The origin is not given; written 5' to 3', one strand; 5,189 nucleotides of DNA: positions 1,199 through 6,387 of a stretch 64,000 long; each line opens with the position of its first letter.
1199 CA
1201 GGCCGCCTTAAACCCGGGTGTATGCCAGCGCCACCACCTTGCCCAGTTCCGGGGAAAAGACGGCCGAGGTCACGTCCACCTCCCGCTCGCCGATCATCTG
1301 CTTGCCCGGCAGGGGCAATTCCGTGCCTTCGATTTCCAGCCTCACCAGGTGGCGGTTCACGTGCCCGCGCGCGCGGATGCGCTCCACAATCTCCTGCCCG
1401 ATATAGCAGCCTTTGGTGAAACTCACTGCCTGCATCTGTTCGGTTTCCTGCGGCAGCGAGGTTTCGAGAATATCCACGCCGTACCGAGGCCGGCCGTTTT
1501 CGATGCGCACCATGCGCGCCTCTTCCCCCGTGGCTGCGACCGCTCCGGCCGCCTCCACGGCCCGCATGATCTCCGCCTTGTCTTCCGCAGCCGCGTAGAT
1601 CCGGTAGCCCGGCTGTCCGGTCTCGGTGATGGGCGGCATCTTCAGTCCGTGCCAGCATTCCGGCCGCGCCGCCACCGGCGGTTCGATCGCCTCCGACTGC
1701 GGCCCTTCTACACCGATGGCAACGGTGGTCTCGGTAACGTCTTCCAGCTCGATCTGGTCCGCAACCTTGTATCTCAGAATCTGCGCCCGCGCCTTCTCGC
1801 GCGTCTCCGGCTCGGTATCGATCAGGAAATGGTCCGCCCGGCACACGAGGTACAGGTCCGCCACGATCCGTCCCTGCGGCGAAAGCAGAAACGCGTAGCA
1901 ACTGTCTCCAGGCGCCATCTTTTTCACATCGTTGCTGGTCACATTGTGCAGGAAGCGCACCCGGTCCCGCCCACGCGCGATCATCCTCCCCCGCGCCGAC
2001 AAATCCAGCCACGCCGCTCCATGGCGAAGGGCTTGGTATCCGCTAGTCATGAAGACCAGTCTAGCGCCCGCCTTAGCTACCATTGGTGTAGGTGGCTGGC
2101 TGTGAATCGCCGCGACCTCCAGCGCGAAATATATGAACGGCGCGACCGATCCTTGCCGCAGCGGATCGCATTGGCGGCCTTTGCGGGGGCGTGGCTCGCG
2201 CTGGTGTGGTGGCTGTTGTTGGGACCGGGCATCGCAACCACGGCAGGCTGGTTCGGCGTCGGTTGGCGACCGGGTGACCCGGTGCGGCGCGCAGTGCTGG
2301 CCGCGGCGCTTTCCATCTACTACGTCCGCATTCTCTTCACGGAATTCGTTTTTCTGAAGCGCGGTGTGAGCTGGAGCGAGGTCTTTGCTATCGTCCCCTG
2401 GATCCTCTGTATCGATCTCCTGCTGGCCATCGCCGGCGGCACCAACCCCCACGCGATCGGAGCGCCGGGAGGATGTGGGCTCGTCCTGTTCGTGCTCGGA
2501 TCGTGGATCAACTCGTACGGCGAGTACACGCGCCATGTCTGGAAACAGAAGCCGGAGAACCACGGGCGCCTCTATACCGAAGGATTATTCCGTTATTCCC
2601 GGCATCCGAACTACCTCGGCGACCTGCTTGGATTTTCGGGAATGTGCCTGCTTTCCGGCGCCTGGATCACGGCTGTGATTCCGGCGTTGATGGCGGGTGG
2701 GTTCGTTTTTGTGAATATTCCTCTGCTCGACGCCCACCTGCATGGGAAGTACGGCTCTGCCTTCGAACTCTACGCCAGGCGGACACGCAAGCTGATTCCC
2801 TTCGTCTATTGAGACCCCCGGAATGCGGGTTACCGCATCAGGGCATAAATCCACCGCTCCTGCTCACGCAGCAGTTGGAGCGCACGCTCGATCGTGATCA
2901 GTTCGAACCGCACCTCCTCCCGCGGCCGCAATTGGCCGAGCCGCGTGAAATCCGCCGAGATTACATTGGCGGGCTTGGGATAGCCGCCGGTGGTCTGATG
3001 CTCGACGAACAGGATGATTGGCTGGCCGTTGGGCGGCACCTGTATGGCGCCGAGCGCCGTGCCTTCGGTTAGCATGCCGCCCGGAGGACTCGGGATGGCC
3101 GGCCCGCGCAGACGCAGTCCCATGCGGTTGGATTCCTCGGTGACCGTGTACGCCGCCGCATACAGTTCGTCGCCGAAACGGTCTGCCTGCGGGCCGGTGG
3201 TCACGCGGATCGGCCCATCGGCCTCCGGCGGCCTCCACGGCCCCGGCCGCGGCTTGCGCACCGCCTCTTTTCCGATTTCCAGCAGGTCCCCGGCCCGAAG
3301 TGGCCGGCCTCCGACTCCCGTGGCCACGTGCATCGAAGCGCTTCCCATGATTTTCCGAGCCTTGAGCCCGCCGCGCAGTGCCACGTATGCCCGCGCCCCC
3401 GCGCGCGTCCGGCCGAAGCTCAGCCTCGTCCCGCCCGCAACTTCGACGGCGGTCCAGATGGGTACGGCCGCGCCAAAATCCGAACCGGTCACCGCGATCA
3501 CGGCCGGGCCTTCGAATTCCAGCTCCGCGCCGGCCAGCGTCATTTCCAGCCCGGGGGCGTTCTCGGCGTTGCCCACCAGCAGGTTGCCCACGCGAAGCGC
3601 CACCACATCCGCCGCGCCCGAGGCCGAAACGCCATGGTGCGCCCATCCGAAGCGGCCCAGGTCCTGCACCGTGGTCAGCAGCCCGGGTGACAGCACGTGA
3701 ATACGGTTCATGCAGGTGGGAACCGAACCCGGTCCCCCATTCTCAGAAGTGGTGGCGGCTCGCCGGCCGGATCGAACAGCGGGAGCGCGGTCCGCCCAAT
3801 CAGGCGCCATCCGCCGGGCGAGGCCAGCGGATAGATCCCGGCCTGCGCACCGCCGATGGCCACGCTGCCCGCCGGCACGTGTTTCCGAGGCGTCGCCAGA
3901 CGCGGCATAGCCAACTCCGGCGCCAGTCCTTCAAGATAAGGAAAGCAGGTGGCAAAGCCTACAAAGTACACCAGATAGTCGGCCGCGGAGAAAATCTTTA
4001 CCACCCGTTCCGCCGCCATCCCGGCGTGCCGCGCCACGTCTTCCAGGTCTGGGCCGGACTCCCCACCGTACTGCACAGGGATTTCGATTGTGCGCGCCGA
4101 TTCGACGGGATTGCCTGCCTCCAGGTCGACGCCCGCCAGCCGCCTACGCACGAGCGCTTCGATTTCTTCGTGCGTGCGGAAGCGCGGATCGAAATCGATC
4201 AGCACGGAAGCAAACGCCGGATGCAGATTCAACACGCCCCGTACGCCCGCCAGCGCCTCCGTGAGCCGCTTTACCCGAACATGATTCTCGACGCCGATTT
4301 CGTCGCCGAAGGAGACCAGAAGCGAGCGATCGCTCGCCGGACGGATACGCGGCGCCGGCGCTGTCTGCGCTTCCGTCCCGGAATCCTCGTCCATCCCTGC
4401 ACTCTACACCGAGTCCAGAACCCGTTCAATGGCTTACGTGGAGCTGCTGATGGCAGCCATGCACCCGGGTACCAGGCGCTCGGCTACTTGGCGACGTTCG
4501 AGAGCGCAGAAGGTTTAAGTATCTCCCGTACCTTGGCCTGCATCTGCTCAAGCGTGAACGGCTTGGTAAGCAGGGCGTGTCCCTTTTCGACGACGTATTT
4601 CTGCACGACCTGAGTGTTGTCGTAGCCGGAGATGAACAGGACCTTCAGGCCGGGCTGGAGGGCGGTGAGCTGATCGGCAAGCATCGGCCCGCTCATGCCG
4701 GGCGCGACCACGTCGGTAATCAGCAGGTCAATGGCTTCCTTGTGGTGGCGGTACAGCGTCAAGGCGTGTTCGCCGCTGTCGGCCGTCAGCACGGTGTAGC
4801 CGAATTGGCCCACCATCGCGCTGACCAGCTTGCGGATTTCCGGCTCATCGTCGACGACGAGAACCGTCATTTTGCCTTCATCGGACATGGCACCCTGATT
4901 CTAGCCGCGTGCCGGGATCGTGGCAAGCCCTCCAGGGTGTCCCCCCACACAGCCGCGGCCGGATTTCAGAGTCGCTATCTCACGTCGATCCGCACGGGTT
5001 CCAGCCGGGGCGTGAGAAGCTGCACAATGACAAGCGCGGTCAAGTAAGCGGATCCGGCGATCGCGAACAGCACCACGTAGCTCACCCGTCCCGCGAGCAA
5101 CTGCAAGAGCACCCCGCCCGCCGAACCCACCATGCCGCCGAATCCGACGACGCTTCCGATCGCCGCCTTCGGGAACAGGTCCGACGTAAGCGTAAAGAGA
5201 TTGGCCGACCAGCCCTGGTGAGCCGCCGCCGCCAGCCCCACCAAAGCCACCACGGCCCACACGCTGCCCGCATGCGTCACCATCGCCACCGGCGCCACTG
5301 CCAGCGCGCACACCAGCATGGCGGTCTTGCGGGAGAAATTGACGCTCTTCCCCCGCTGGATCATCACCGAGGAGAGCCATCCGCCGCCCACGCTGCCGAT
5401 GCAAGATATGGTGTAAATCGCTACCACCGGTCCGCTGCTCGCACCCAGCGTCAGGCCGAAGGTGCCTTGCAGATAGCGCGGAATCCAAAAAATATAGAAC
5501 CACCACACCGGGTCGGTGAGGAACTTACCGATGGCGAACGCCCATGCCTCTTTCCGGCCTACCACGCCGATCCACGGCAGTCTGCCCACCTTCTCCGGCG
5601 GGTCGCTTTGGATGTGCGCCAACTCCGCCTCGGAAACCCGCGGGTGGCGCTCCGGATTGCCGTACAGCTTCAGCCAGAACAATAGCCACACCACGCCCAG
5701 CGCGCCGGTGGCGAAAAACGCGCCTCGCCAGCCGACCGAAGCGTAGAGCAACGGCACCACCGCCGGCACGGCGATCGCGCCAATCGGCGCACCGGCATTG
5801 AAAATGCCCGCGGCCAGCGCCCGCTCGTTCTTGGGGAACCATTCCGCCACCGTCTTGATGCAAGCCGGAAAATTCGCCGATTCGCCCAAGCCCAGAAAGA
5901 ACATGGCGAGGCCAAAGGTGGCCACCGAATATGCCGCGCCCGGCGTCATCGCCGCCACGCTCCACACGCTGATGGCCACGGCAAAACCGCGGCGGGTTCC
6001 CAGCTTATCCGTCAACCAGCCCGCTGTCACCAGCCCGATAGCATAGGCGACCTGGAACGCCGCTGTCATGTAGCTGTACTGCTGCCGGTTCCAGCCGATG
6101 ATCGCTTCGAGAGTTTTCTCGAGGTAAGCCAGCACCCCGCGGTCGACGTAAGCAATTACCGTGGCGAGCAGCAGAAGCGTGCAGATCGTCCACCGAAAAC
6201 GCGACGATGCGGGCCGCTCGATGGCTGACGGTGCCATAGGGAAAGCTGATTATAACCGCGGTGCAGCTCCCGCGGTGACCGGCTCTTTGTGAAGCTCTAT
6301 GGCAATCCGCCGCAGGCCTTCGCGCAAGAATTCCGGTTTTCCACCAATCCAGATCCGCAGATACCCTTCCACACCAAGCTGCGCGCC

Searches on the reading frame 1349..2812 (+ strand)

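Call 34: search_protein_families(library=pfam, proteins=[window:1349-2812:+], max_evalue=0.0001)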
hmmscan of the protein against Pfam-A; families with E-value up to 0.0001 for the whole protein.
window:1349-2812:+ (487 aa): 4 families
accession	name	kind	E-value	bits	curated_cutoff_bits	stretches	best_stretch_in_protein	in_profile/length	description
PF06966.17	DUF1295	-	1.1e-18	68.1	20.4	1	347-479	95-235/235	Protein of unknown function (DUF1295)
PF02544.21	Steroid_dh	-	5.2e-10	39.9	22.6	1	377-487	45-150/150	3-oxo-5-alpha-steroid 4-dehydrogenase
PF04191.18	PEMT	-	1.2e-09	38.9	25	1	377-449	6-83/105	Phospholipid methyltransferase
PF04140.19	ICMT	-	1.4e-06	29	24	1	395-448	24-76/95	Isoprenylcysteine carboxyl methyltransferase (ICMT) family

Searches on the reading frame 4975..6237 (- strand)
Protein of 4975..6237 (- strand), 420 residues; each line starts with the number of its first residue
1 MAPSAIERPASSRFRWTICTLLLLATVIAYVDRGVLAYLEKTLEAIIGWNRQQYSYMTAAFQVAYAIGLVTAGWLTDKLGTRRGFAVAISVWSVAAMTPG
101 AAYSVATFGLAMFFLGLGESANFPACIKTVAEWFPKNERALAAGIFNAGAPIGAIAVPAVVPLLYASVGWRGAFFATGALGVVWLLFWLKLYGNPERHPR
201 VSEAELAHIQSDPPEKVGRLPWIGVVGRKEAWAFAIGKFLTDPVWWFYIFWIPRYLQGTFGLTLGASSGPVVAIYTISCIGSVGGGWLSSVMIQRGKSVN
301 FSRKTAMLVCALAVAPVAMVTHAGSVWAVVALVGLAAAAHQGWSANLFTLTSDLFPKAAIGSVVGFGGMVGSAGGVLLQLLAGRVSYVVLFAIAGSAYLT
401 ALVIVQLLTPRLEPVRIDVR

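Call 34: search_protein_families(library=pfam, proteins=[window:4975-6237:-], max_evalue=0.0001)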
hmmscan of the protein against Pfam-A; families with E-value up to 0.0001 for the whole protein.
window:4975-6237:- (420 aa): 2 families
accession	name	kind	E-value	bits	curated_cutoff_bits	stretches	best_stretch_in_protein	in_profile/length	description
PF07690.21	MFS_1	-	2.9e-51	174.8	33.4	1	22-377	1-345/347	Major Facilitator Superfamily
PF00083.30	Sugar_tr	-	4.4e-05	23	22.3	1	51-191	45-191/452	Sugar (and other) transporter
